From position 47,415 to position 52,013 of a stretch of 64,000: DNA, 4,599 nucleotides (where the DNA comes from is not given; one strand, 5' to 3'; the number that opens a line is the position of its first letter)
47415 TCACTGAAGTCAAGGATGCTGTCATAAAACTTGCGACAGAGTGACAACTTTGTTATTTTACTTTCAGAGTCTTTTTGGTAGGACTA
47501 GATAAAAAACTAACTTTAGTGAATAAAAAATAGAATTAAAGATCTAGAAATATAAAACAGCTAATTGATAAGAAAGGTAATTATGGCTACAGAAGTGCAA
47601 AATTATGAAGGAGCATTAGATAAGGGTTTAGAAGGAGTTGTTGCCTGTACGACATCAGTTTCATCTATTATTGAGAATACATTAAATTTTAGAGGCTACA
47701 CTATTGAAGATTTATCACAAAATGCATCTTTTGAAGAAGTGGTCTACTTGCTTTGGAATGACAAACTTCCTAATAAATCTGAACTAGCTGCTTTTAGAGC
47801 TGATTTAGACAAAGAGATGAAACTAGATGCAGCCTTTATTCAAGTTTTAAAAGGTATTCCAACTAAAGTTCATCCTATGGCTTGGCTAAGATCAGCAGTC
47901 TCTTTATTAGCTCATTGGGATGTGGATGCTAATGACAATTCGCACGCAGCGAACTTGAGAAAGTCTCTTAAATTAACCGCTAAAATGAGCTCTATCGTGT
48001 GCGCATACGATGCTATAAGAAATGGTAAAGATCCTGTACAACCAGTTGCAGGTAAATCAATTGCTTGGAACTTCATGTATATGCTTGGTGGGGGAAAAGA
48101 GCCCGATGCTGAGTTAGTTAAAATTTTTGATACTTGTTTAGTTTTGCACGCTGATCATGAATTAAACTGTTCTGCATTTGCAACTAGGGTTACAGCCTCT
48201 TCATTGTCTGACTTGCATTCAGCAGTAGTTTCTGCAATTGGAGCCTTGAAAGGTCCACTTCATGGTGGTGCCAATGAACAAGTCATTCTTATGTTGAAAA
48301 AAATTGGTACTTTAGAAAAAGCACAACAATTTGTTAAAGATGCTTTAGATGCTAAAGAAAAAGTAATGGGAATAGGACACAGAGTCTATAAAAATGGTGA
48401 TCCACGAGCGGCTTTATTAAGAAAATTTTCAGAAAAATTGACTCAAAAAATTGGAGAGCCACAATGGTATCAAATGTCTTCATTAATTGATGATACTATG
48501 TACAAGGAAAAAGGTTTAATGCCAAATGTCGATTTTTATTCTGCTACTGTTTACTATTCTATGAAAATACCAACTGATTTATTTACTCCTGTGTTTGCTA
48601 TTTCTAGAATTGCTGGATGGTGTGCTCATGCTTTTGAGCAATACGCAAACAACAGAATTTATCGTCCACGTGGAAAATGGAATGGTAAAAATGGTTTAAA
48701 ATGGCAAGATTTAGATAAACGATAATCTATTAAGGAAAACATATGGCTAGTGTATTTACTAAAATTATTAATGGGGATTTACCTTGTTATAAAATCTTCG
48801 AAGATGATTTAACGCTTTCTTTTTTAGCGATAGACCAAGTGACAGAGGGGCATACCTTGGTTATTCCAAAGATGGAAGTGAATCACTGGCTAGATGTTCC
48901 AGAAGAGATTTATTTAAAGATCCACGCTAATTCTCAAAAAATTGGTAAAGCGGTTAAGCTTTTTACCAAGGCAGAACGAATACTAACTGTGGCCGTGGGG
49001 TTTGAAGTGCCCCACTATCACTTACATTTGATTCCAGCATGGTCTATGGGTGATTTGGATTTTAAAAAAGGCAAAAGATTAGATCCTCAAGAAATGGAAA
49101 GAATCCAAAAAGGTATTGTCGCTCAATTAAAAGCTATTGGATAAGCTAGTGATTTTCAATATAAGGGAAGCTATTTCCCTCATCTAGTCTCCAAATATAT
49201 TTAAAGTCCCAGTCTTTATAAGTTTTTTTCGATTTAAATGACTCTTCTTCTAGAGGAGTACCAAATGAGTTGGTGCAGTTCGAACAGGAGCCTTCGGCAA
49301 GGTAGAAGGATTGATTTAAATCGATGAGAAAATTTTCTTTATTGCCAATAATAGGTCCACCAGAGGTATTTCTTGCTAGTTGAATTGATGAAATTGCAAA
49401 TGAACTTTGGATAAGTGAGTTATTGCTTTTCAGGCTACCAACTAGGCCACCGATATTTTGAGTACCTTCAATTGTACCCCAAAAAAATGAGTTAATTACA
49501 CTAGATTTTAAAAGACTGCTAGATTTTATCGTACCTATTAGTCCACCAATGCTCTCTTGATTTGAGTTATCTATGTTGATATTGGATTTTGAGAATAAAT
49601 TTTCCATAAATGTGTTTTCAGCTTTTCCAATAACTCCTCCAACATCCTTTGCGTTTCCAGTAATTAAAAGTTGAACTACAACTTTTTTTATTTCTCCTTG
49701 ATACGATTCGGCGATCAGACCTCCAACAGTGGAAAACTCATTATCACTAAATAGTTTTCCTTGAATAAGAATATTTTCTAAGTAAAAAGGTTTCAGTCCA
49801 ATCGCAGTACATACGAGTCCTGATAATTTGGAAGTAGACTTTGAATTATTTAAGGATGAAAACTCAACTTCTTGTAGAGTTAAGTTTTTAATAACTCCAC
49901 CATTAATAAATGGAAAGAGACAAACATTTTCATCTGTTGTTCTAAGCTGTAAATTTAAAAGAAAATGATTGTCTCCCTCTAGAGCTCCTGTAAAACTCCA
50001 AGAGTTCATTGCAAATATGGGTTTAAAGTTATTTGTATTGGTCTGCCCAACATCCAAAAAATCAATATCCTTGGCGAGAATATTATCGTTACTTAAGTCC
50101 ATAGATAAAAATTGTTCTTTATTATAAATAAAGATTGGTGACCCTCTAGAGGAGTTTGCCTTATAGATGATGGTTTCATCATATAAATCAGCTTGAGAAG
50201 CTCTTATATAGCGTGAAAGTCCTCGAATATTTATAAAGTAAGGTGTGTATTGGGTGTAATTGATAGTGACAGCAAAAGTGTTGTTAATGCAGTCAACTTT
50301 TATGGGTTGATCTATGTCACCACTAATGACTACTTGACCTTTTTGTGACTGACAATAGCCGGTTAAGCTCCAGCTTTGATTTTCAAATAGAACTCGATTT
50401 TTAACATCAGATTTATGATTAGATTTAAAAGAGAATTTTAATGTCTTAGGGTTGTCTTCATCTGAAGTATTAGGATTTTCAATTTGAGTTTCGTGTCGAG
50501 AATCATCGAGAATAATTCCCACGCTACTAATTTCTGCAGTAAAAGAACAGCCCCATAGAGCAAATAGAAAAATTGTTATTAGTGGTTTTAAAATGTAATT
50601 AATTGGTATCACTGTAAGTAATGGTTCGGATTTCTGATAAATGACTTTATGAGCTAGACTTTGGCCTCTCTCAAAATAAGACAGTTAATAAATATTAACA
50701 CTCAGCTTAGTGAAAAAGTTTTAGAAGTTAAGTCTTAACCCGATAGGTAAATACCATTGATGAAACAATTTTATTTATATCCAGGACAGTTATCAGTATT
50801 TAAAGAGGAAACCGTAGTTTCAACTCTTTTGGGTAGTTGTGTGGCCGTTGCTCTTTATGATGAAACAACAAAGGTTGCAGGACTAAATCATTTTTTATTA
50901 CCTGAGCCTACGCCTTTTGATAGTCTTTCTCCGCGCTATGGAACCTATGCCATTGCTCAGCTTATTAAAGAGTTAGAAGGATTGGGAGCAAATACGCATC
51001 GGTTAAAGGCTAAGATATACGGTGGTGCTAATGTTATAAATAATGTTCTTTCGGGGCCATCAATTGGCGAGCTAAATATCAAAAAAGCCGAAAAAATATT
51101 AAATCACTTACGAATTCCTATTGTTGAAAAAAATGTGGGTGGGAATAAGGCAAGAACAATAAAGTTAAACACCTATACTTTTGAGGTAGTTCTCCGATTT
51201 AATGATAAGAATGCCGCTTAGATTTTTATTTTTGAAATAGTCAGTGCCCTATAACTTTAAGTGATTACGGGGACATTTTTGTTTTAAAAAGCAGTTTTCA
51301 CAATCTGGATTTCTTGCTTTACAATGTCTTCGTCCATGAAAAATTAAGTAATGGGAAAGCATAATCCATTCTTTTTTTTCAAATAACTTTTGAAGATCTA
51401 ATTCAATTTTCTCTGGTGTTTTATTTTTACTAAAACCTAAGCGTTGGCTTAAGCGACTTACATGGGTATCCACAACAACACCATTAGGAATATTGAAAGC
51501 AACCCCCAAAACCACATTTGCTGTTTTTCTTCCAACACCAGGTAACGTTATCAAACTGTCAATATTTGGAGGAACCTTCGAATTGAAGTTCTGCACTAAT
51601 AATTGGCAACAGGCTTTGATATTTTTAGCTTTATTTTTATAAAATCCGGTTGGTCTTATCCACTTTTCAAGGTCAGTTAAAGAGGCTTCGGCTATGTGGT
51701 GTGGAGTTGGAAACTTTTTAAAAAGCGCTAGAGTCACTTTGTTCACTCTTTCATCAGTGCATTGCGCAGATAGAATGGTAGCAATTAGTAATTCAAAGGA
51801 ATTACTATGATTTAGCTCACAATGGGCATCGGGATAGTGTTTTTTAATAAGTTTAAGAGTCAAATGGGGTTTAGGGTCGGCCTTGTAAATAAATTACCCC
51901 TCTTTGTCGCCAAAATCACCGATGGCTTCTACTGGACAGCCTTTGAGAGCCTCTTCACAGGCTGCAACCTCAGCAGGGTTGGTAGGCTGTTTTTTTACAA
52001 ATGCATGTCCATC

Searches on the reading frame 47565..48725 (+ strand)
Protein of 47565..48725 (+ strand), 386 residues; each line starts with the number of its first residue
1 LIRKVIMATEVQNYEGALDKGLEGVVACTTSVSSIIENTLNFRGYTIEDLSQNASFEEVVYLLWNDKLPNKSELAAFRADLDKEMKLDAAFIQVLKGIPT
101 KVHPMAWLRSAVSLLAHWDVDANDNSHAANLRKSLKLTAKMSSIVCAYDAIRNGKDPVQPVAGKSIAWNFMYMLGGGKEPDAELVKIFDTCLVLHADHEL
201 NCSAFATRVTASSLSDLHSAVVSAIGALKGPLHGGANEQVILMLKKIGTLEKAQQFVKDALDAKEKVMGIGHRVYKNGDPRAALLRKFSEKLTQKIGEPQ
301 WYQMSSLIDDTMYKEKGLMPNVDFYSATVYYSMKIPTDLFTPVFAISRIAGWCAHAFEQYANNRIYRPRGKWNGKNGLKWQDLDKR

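Call 55: search_protein_families(library=pfam, proteins=[window:47565-48725:+])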
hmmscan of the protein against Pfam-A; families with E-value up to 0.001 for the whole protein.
window:47565-48725:+ (386 aa): 1 family
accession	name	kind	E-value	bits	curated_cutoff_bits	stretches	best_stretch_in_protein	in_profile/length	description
PF00285.26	Citrate_synt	-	1.6e-130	435.8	27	1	21-369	1-357/357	Citrate synthase, C-terminal domain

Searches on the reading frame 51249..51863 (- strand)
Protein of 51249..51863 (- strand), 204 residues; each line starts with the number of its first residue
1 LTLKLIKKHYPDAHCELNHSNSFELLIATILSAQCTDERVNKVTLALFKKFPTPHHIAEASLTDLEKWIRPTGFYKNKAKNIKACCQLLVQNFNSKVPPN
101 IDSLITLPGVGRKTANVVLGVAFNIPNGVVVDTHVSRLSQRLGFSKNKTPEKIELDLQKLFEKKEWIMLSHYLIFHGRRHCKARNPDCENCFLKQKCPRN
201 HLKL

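Call 55: search_protein_families(library=pfam, proteins=[window:51249-51863:-])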
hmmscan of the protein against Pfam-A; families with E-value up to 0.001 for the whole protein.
window:51249-51863:- (204 aa): 3 families
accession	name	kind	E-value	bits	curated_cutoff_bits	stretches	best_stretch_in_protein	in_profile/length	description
PF00730.31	HhH-GPD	-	1.7e-31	109.2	26.2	1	27-162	1-107/108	HhH-GPD superfamily base excision DNA repair protein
PF00633.29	HHH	-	1.2e-07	31.6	24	1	93-119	2-28/30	Helix-hairpin-helix motif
PF10576.14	EndIII_4Fe-2S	-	0.00022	21.8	20.5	1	181-197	1-17/17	Iron-sulfur binding domain of endonuclease III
